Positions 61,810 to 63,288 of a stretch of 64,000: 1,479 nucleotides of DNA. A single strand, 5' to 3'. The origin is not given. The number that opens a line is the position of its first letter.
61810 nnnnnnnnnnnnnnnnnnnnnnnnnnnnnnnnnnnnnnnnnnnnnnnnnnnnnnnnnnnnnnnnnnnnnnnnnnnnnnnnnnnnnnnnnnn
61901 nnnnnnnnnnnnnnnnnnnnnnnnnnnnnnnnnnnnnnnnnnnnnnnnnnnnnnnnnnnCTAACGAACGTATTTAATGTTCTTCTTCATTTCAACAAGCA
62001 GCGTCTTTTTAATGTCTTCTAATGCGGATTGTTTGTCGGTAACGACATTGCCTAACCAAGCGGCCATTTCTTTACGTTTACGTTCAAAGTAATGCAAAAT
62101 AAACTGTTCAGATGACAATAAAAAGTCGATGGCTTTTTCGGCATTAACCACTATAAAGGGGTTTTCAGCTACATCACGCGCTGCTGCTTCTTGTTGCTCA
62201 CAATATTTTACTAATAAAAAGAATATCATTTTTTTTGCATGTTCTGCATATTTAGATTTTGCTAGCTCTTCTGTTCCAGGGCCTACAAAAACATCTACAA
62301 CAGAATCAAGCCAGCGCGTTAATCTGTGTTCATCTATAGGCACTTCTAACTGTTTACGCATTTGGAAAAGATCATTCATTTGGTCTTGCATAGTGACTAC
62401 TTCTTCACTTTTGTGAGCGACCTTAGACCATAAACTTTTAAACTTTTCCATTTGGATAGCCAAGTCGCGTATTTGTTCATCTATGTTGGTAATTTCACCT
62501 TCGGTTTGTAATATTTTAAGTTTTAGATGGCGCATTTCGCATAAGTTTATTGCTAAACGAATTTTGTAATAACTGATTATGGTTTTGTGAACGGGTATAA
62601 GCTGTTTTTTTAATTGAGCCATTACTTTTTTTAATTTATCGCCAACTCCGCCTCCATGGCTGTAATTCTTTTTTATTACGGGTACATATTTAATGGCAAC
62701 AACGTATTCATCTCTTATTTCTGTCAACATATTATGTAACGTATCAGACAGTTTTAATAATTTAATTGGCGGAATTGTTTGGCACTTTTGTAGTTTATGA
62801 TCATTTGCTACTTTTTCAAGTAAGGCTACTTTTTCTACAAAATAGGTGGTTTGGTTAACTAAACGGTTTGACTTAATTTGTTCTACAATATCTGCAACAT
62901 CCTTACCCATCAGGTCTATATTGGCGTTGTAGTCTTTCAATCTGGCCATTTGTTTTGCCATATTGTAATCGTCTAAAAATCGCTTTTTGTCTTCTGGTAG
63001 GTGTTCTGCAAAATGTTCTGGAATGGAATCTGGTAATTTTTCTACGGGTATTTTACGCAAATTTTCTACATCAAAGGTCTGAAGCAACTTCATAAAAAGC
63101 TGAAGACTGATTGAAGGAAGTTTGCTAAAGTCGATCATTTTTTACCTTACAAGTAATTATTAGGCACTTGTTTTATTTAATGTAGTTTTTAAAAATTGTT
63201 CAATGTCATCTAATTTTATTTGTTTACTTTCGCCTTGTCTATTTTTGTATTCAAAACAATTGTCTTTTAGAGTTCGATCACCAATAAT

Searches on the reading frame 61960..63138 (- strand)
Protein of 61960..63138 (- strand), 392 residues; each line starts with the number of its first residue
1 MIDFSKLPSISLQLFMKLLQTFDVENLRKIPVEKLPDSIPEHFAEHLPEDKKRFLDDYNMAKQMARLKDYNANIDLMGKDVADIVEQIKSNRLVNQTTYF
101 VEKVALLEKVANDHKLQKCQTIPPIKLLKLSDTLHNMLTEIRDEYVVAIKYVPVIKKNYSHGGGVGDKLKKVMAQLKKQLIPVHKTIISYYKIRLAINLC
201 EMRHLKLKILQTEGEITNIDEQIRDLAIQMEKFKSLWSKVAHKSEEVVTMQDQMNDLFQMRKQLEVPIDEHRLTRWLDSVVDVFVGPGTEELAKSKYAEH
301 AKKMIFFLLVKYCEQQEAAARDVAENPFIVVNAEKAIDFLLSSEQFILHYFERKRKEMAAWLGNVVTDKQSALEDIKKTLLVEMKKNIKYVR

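Call 73: find_encoding_contigs(protein=window:61960-63138:-, flank=10000, max_places=4)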
Protein window:61960-63138:- (392 aa): 1 contig read that carries it; 1 place shown.
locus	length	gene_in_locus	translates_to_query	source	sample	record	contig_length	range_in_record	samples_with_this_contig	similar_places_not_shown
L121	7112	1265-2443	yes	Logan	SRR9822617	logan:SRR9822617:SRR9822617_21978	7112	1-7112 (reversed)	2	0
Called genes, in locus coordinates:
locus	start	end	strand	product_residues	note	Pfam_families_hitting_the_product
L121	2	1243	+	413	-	?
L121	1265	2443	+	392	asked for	-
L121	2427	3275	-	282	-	PF02811:PHP, PF19567:CpsB_CapC (faint)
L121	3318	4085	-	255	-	PF01066:CDP-OH_P_transf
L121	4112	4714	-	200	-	PF02666:PS_Dcarbxylase (faint)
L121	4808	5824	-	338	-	PF00670:AdoHcyase_NAD (weak), PF02826:2-Hacid_dh_C (weak), PF07991:KARI_N, PF01450:KARI_C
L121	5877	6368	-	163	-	PF01842:ACT, PF22629:ACT_AHAS_ss, PF13710:ACT_5, PF10369:ALS_ss_C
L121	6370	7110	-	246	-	?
